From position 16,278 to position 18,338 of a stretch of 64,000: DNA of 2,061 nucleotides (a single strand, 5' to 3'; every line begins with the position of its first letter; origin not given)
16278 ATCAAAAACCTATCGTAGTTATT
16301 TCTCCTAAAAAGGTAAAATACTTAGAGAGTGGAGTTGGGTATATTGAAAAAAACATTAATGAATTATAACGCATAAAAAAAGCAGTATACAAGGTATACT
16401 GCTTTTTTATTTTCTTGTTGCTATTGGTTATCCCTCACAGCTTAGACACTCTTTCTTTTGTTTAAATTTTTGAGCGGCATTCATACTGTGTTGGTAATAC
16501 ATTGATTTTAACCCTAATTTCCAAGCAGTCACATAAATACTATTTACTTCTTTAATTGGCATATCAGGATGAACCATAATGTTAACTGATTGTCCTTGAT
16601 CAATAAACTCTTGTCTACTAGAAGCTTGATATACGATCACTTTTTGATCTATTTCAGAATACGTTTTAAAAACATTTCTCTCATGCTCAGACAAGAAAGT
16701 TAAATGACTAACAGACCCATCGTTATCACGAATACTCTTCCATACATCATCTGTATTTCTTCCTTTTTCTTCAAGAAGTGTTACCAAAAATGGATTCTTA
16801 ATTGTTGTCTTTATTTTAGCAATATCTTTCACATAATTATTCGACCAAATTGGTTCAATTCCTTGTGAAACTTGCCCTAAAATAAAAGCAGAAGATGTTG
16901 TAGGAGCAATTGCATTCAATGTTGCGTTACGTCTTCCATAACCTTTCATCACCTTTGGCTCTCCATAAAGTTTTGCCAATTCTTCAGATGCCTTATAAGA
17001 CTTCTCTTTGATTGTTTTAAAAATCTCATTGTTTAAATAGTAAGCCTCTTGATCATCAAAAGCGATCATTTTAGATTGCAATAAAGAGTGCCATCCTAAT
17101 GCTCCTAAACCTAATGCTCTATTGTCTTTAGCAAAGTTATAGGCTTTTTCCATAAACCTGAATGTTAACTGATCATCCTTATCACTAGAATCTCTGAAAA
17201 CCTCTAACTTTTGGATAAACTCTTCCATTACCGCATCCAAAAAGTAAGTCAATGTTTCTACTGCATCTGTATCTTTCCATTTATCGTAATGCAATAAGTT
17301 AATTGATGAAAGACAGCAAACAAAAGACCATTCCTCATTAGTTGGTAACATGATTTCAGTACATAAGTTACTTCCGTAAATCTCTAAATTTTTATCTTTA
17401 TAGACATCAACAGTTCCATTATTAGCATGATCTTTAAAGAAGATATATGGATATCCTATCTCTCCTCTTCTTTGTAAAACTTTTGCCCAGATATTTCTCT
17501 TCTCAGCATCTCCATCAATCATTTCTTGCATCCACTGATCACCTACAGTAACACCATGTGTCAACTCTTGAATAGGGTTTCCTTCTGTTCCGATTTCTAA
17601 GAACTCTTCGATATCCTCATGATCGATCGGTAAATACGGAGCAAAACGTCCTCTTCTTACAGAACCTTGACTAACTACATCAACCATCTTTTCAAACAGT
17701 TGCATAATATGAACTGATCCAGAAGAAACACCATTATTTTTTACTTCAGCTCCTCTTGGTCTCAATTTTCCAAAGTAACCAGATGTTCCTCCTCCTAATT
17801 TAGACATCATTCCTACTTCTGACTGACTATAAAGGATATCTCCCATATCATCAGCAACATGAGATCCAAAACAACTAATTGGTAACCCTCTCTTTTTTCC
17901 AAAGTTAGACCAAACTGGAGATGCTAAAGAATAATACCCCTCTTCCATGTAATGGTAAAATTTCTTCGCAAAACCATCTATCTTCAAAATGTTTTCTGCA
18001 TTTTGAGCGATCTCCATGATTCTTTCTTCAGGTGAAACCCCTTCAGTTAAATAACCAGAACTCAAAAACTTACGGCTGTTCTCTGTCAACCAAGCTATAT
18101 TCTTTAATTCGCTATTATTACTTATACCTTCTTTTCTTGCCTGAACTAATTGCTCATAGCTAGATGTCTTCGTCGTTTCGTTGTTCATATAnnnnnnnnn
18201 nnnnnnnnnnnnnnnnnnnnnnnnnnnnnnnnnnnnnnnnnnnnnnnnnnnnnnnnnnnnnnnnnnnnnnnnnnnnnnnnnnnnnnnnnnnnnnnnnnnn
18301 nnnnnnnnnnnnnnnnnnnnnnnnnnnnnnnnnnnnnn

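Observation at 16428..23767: Two divergent class I ribonucleotide reductase operons, one with the ATP-cone moved from NrdA to NrdB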

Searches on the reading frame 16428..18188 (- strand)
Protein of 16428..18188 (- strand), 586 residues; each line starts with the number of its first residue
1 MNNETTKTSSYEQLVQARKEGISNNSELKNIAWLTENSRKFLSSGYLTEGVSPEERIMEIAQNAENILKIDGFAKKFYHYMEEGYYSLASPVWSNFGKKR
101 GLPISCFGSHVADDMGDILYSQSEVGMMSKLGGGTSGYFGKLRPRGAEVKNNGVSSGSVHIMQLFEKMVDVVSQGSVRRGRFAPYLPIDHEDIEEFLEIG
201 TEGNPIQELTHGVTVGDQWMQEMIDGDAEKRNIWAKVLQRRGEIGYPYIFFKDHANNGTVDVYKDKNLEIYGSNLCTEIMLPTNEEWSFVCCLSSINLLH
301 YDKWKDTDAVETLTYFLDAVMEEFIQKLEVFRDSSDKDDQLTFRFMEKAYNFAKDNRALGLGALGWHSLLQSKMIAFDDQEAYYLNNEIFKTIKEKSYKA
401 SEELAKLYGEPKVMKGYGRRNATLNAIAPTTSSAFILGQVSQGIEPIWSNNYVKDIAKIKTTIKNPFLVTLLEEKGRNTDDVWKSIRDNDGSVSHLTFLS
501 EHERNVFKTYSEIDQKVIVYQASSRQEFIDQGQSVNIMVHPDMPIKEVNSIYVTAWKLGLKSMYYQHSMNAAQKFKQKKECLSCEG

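Call 3: search_protein_families(library=pfam, proteins=[window:16428-18188:-], max_evalue=0.01)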
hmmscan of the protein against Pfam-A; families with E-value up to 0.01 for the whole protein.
window:16428-18188:- (586 aa): 2 families
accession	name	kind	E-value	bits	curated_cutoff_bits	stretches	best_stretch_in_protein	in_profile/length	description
PF02867.20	Ribonuc_red_lgC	-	8.7e-94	315.4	23.9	3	414-565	373-522/523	Ribonucleotide reductase, barrel domain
PF00317.26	Ribonuc_red_lgN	-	1.6e-08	34.9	28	1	34-101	3-77/77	Ribonucleotide reductase, all-alpha domain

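Call 4: search_protein_families(library=ncbifam, proteins=[window:16428-18188:-], max_evalue=0.01)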
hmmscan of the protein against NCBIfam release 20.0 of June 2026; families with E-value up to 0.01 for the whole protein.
window:16428-18188:- (586 aa): 21 families
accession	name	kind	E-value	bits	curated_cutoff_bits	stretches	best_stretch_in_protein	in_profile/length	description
TIGR02510.1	NrdE-prime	equivalog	6.7e-229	761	602.25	1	25-586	9-560/560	ribonucleoside-diphosphate reductase subunit alpha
NF006577.0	PRK09102.1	equivalog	2.8e-209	696.3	620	1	19-578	10-579/604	ribonucleoside-diphosphate reductase subunit alpha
TIGR02506.1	NrdE_NrdA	equivalog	2.7e-103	346.5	341.05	3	414-568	460-615/616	ribonucleoside-diphosphate reductase subunit alpha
TIGR02504.1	NrdJ_Z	equivalog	4.7e-68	230.2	399.95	2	62-409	44-402/606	adenosylcobalamin-dependent ribonucleoside-diphosphate reductase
NF005544.0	PRK07207.1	equivalog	5.3e-59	199.9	965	3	415-576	759-918/965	ribonucleoside-diphosphate reductase subunit alpha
NF006417.0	PRK08665.1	equivalog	4.6e-58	197.1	961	1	65-563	56-560/759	vitamin B12-dependent ribonucleotide reductase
NF009029.0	PRK12365.1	equivalog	4.8e-54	183.7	1350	3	413-573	840-998/1046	ribonucleoside-diphosphate reductase subunit alpha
NF006665.0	PRK09209.1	equivalog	7.2e-54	183.3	1057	4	53-223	181-359/761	ribonucleoside-diphosphate reductase subunit alpha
NF009028.0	PRK12364.1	equivalog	5.3e-48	163.6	1377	3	72-202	282-413/842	ribonucleoside-diphosphate reductase subunit alpha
NF005483.0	PRK07088.1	equivalog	7.3e-48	163.3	1214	3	53-203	183-337/764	ribonucleoside-diphosphate reductase subunit alpha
NF005010.0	PRK06406.1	subfamily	1.1e-45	156.1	1125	1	30-563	181-712/771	vitamin B12-dependent ribonucleotide reductase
TIGR04170.1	RNR_1b_NrdE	exception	1.7e-44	152.2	750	3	74-201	131-260/698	class 1b ribonucleoside-diphosphate reductase subunit alpha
NF006279.0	PRK08447.1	equivalog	9e-44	150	1082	4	504-584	703-788/789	ribonucleoside-diphosphate reductase subunit alpha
NF005101.0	PRK06539.1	equivalog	3.5e-42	144.4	988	3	418-569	613-761/822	ribonucleoside-diphosphate reductase subunit alpha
NF005122.0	PRK06556.1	equivalog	1.3e-31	109.3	859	3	73-200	127-256/960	vitamin B12-dependent ribonucleotide reductase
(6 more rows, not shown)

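Call 6: search_solved_structures(query=window:16428-18188:-, show_alignments=1)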
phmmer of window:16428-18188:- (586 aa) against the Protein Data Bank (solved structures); distinct sequences matched with E-value up to 0.001: 33.
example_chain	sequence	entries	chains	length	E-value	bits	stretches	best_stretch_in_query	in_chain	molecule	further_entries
6dqx_A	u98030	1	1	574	1.6e-221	739.9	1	29-586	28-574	Ribonucleoside-diphosphate reductase, alpha chain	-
6dqw_A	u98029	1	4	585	3.3e-179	600.2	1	25-585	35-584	Ribonucleoside-diphosphate reductase, alpha chain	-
5im3_A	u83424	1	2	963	3.2e-46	161.1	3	412-573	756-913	Ribonucleoside-diphosphate reductase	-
3hnc_A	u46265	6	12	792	5.8e-42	147.1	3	413-574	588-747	Ribonucleoside-diphosphate reductase large subunit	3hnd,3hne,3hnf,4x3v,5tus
5d1y_A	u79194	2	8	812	6.6e-42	146.9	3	413-574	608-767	Ribonucleoside-diphosphate reductase large subunit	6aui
2wgh_A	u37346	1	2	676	1.7e-41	145.5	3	413-566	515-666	RIBONUCLEOSIDE-DIPHOSPHATE REDUCTASE LARGE SUBUNIT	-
6l3r_A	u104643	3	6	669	2.2e-41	145.1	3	413-566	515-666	Ribonucleoside-diphosphate reductase large subunit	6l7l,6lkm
1zyz_A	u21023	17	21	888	6.8e-41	143.5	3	414-571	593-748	Ribonucleoside-diphosphate reductase large chain 1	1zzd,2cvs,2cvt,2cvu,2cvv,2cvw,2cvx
7agj_A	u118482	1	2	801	7e-41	143.5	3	73-220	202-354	Ribonucleoside-diphosphate reductase subunit alpha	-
3tb9_A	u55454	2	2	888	3e-40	141.4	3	414-571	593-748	Ribonucleoside-diphosphate reductase large chain 1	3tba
3s8a_A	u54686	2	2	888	3.8e-40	141.1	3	414-571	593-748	Ribonucleoside-diphosphate reductase large chain 1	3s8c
6cgl_A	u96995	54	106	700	9.1e-28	100.2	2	74-221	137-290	Ribonucleoside-diphosphate reductase | Ribonucleoside-diphosphate reductase subunit alpha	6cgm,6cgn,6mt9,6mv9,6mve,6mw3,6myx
9l6o_F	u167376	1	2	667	3.3e-25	91.7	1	73-203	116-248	Ribonucleoside-diphosphate reductase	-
1xje_A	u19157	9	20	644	5.9e-24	87.6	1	105-203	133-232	ribonucleotide reductase, B12-dependent | Ribonucleoside-diphosphate reductase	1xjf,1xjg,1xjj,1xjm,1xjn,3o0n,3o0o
1xjk_A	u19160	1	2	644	6.5e-24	87.5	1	105-203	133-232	ribonucleotide reductase, B12-dependent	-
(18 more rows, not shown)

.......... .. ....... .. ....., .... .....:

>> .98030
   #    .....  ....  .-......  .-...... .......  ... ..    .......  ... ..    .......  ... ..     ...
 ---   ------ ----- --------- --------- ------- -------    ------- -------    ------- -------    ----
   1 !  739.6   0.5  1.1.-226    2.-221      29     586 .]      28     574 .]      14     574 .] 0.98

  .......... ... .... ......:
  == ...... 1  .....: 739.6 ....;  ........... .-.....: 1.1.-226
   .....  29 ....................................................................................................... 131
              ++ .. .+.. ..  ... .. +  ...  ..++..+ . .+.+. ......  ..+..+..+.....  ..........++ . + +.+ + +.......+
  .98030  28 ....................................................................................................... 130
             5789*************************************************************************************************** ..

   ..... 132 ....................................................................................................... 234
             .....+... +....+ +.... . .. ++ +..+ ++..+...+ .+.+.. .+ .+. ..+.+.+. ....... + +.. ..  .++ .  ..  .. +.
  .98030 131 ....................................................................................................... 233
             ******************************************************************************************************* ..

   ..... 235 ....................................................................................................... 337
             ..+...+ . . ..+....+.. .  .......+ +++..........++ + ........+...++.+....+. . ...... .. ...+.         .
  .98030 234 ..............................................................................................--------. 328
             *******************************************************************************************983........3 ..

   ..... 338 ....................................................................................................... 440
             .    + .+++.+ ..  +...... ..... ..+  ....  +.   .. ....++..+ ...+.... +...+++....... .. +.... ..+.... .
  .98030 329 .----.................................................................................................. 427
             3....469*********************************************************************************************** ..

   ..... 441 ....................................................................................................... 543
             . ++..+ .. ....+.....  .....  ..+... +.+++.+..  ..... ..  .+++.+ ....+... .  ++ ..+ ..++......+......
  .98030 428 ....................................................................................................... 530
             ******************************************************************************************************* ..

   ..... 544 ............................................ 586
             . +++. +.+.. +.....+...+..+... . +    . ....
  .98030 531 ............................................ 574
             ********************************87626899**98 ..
